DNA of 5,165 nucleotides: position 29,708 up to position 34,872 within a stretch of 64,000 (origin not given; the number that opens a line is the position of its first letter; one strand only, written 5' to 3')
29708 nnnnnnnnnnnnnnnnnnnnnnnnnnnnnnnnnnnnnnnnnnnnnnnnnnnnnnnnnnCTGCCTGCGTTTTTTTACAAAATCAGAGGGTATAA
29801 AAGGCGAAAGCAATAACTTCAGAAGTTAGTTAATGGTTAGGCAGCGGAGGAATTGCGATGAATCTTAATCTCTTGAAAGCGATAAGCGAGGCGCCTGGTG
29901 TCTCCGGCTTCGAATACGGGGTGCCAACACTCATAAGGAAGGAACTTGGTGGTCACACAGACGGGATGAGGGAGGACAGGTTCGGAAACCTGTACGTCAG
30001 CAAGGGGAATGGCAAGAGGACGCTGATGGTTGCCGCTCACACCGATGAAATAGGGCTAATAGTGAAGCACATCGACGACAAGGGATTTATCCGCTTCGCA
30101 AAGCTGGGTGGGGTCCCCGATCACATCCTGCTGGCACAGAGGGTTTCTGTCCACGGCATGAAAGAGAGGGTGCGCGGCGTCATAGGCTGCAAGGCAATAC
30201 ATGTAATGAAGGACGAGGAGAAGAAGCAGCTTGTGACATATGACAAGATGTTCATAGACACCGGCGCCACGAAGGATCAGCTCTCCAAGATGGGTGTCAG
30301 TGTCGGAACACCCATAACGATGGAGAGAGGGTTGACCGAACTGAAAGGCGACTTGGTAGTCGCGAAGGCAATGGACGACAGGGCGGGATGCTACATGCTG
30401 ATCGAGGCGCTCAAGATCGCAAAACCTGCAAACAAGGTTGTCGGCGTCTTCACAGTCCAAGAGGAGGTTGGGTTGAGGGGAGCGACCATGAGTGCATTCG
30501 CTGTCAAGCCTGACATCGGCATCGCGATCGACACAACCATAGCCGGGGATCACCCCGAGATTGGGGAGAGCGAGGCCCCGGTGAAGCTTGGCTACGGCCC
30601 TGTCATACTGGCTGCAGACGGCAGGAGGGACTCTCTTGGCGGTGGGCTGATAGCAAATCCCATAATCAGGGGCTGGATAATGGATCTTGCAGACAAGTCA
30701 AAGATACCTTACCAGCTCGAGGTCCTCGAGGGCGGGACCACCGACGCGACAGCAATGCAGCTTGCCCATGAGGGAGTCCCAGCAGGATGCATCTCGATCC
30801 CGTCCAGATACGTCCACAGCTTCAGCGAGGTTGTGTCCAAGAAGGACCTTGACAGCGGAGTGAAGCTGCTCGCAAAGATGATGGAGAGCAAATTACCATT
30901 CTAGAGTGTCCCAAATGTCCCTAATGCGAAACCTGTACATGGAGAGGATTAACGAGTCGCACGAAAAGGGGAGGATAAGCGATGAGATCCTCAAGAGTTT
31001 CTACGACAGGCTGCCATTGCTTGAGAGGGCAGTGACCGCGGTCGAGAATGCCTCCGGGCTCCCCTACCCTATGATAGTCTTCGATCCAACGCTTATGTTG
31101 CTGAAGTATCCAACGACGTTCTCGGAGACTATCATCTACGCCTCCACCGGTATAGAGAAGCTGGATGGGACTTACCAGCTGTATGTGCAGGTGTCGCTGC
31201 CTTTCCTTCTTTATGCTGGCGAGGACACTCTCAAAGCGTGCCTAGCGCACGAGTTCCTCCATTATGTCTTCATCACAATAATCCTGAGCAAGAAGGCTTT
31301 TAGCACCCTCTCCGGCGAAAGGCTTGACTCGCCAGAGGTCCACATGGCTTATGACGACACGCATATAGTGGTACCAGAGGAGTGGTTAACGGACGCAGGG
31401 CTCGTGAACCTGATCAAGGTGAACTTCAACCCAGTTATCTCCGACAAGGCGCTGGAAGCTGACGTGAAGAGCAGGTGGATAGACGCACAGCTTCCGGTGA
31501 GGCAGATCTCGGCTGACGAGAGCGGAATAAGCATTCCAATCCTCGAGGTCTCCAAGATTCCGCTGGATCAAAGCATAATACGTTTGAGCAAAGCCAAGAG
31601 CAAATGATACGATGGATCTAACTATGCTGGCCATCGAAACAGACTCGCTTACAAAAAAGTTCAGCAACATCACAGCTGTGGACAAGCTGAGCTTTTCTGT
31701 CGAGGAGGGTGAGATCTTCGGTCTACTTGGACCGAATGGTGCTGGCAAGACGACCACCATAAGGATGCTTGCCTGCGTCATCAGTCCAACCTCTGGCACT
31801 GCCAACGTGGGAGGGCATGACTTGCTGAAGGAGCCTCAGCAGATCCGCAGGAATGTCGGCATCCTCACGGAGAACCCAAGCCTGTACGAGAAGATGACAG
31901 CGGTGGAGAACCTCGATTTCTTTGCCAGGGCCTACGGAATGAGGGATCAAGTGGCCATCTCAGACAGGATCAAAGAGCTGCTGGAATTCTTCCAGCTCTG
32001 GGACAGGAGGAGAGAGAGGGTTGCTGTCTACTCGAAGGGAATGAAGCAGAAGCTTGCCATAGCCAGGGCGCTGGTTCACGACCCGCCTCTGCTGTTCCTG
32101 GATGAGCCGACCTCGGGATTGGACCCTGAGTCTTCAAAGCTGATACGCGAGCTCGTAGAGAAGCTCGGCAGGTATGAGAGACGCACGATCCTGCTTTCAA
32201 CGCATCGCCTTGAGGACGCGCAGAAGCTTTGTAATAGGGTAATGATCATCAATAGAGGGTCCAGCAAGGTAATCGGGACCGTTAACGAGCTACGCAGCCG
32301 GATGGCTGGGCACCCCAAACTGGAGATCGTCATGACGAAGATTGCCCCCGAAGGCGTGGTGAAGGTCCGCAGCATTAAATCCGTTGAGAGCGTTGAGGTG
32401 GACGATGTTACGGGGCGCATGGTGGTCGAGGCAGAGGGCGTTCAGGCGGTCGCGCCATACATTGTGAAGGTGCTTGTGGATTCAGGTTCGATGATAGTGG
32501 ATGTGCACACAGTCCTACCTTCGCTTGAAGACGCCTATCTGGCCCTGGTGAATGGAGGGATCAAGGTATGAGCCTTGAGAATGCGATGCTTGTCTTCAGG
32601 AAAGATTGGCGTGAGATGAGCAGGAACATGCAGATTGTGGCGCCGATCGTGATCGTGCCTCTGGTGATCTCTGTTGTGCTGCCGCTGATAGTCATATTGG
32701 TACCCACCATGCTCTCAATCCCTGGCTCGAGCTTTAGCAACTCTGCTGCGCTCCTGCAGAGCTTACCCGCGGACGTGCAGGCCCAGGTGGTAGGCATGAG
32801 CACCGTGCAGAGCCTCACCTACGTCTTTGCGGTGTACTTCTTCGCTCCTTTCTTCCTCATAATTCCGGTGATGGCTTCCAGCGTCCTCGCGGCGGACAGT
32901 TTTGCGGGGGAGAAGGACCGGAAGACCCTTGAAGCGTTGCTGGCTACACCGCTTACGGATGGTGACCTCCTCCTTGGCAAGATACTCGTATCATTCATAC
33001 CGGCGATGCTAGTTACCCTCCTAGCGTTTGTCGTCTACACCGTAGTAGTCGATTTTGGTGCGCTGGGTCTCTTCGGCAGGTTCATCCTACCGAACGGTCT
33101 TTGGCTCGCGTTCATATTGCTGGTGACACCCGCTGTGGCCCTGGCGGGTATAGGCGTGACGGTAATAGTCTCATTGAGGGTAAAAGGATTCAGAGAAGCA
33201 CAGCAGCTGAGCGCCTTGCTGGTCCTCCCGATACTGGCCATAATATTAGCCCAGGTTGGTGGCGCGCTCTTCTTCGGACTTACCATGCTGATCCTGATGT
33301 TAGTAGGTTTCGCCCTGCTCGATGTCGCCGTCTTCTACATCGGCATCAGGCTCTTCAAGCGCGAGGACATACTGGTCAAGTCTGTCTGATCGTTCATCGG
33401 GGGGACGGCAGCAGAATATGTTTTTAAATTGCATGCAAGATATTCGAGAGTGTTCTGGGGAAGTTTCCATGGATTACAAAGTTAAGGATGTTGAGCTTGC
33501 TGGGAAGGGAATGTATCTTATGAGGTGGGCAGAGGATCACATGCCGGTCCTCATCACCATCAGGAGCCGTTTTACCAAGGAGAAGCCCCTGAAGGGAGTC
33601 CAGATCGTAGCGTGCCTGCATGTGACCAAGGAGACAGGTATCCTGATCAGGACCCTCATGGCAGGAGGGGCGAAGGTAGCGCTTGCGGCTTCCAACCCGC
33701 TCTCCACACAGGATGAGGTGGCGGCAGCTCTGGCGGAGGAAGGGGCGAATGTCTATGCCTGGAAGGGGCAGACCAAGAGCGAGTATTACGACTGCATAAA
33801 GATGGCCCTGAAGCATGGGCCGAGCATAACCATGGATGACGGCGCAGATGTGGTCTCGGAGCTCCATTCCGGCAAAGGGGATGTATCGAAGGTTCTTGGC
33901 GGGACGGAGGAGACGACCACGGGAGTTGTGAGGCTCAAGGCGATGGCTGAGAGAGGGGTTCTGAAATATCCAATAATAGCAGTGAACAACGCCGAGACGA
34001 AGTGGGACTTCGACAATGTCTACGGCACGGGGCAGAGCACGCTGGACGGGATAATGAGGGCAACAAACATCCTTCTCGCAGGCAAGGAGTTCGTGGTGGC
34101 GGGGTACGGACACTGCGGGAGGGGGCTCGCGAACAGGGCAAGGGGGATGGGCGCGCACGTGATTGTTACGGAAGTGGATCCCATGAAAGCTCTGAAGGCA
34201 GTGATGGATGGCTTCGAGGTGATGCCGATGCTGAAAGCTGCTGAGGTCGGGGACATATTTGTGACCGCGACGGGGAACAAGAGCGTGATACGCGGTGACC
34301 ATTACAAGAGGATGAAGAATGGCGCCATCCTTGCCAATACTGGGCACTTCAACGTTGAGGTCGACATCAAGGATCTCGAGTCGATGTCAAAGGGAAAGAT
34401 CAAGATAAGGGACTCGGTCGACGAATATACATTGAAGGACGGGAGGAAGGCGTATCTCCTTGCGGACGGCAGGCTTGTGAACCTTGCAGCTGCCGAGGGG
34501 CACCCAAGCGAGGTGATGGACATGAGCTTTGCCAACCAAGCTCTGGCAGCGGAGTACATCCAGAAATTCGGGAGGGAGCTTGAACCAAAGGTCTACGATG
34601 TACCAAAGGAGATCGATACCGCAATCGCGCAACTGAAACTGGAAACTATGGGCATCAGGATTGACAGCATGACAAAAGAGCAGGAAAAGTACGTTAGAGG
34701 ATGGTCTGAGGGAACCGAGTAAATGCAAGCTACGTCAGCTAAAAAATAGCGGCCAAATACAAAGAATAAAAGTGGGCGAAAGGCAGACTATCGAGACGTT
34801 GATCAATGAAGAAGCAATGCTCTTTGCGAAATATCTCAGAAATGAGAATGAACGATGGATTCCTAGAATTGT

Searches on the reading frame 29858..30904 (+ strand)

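Call 71: search_protein_families(library=pfam, proteins=[window:29858-30904:+], max_evalue=0.00001)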
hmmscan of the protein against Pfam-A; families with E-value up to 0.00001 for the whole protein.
window:29858-30904:+ (348 aa): 2 families
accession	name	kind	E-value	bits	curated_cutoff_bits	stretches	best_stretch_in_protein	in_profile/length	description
PF05343.19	Peptidase_M42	-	1.2e-95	320.3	23.2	1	43-337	1-292/292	M42 glutamyl aminopeptidase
PF01546.33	Peptidase_M20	-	2e-06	28.3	24.6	1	172-343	34-205/206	Peptidase family M20/M25/M40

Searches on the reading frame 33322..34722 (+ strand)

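Call 70: search_protein_families(library=pfam, proteins=[window:33322-34722:+], max_evalue=0.00001)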
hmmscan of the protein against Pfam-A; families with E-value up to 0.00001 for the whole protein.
window:33322-34722:+ (466 aa): 4 families
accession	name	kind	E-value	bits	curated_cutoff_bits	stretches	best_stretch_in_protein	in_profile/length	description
PF05221.23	AdoHcyase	-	1.7e-67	228.1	25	2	51-185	1-140/299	S-adenosyl-L-homocysteine hydrolase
PF00670.27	AdoHcyase_NAD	-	1.6e-57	194.6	27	1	232-392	1-161/162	S-adenosyl-L-homocysteine hydrolase, NAD binding domain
PF02826.25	2-Hacid_dh_C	-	2.2e-08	34.1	25.1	1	251-345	33-131/178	D-isomer specific 2-hydroxyacid dehydrogenase, NAD binding domain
PF07991.19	KARI_N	-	1.6e-06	28.2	20.6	1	252-348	2-102/165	Acetohydroxy acid isomeroreductase, NADPH-binding domain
